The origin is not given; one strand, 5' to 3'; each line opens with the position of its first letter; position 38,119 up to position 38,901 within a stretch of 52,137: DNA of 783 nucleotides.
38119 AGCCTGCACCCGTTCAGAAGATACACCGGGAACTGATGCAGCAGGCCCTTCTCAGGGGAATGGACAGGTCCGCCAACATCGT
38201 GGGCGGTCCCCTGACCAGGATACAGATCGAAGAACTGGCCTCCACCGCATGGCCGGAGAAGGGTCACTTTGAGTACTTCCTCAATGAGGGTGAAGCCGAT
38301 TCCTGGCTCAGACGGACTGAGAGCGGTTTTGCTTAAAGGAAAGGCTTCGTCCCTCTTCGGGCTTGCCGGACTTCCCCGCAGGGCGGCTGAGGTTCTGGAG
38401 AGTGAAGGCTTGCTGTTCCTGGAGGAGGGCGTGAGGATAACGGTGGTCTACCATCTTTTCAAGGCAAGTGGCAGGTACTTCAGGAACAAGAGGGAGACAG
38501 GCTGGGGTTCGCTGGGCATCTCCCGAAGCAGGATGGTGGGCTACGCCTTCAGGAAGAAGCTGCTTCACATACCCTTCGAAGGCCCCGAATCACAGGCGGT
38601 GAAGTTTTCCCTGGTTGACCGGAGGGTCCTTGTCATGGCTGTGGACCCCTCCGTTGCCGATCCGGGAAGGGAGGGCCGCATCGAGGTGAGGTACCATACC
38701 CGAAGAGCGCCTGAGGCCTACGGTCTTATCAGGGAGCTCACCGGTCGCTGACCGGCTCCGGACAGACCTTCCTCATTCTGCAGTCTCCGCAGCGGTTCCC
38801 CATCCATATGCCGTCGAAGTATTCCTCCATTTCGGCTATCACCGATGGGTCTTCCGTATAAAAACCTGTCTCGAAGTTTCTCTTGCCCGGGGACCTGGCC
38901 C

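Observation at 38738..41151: Translationally coupled pair: Tim44-like/zinc-ribbon/TerB membrane protein + single-HKD PLD enzyme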

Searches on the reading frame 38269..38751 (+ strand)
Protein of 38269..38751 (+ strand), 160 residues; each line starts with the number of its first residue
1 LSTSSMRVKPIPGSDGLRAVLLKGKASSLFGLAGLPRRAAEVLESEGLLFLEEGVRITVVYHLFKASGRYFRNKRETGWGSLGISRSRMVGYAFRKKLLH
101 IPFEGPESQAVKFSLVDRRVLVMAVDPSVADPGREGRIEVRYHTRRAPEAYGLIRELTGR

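Call 10: search_protein_families(library=pfam, proteins=[window:38269-38751:+], max_evalue=0.01)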
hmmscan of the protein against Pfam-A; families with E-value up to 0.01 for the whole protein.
window:38269-38751:+ (160 aa): 0 families

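Call 66: search_protein_families(library=padloc, proteins=[window:38269-38751:+], max_evalue=0.001)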
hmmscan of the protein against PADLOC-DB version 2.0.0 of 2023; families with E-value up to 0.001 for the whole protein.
window:38269-38751:+ (160 aa): 0 families

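Call 67: search_protein_families(library=phrogs, proteins=[window:38269-38751:+], max_evalue=0.001)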
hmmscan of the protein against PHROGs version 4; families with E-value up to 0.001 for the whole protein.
window:38269-38751:+ (160 aa): 0 families
